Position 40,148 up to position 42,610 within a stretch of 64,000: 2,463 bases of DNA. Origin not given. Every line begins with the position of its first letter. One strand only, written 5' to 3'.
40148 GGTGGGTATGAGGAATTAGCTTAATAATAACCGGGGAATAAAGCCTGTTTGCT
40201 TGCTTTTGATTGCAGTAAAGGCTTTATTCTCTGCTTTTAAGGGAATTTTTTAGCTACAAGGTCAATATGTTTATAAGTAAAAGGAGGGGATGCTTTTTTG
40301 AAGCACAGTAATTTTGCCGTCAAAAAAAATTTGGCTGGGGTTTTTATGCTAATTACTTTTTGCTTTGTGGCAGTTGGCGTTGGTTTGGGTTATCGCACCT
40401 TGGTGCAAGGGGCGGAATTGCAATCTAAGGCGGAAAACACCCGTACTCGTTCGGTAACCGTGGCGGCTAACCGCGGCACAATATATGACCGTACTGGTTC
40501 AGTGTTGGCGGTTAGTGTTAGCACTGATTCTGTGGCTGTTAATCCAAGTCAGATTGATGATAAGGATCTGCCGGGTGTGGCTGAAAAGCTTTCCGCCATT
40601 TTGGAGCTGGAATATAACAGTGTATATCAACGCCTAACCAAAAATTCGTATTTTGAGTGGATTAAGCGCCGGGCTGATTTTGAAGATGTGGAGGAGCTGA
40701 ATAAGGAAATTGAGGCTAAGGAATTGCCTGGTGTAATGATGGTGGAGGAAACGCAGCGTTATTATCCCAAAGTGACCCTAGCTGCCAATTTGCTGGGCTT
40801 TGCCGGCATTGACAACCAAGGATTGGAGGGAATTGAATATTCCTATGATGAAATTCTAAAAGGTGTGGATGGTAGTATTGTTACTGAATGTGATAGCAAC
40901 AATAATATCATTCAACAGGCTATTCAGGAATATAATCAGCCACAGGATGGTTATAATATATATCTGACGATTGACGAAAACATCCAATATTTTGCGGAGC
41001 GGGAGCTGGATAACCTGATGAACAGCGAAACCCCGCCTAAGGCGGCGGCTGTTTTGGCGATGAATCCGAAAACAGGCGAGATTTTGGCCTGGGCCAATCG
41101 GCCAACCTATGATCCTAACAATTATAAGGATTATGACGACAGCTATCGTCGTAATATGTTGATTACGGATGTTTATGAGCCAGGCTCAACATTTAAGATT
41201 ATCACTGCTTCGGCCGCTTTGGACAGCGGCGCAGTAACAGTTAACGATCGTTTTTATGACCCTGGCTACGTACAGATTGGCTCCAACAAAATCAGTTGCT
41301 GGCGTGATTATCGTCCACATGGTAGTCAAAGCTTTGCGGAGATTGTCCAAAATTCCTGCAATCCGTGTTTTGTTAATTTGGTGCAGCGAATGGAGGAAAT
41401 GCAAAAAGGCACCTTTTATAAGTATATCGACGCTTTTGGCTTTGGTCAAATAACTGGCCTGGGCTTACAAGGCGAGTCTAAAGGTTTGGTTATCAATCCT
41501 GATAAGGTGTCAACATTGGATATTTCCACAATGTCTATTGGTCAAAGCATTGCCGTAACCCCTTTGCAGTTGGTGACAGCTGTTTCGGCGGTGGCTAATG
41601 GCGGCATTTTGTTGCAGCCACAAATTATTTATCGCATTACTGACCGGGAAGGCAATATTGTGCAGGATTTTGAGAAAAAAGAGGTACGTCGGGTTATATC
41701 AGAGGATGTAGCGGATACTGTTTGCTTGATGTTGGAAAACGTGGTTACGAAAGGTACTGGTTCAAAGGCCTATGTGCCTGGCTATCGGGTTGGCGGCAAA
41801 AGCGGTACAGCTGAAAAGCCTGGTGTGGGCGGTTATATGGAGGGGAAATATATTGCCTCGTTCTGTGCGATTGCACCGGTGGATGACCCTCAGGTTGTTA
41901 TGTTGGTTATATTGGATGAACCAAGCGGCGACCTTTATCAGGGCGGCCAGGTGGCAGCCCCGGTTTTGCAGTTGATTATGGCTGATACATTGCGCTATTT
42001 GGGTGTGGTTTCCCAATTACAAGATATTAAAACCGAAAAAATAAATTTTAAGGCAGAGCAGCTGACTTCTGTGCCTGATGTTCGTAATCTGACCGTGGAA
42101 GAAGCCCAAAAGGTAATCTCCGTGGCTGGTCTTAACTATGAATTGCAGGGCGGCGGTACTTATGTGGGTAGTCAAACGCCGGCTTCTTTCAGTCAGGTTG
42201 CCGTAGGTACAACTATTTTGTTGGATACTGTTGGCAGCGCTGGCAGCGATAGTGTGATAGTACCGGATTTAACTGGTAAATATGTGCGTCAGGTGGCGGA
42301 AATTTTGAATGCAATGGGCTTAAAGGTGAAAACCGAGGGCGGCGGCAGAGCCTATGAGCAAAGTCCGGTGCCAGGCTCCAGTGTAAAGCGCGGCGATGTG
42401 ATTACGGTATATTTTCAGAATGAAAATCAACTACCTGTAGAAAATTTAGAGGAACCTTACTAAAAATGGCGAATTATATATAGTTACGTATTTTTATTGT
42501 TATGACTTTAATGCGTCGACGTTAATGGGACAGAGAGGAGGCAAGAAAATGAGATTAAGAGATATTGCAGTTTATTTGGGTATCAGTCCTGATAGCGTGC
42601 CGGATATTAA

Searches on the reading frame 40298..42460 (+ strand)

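Call 43: search_protein_families(library=pfam, proteins=[window:40298-42460:+])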
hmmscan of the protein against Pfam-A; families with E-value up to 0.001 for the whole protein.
window:40298-42460:+ (721 aa): 4 families
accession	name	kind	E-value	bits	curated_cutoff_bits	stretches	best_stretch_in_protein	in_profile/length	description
PF00905.27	Transpeptidase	-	1.8e-78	264.2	22.1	1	251-561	2-298/299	Penicillin binding protein transpeptidase domain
PF03717.20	PBP_dimer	-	2.8e-22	80.4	24.4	1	55-207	2-178/180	Penicillin-binding Protein dimerisation domain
PF03793.24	PASTA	-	1.5e-21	76.5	23.2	2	653-706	1-62/64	PASTA domain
PF21922.1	PBP_dimer_2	-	0.0002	22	27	0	153-195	24-65/83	Penicillin binding protein A dimerisation domain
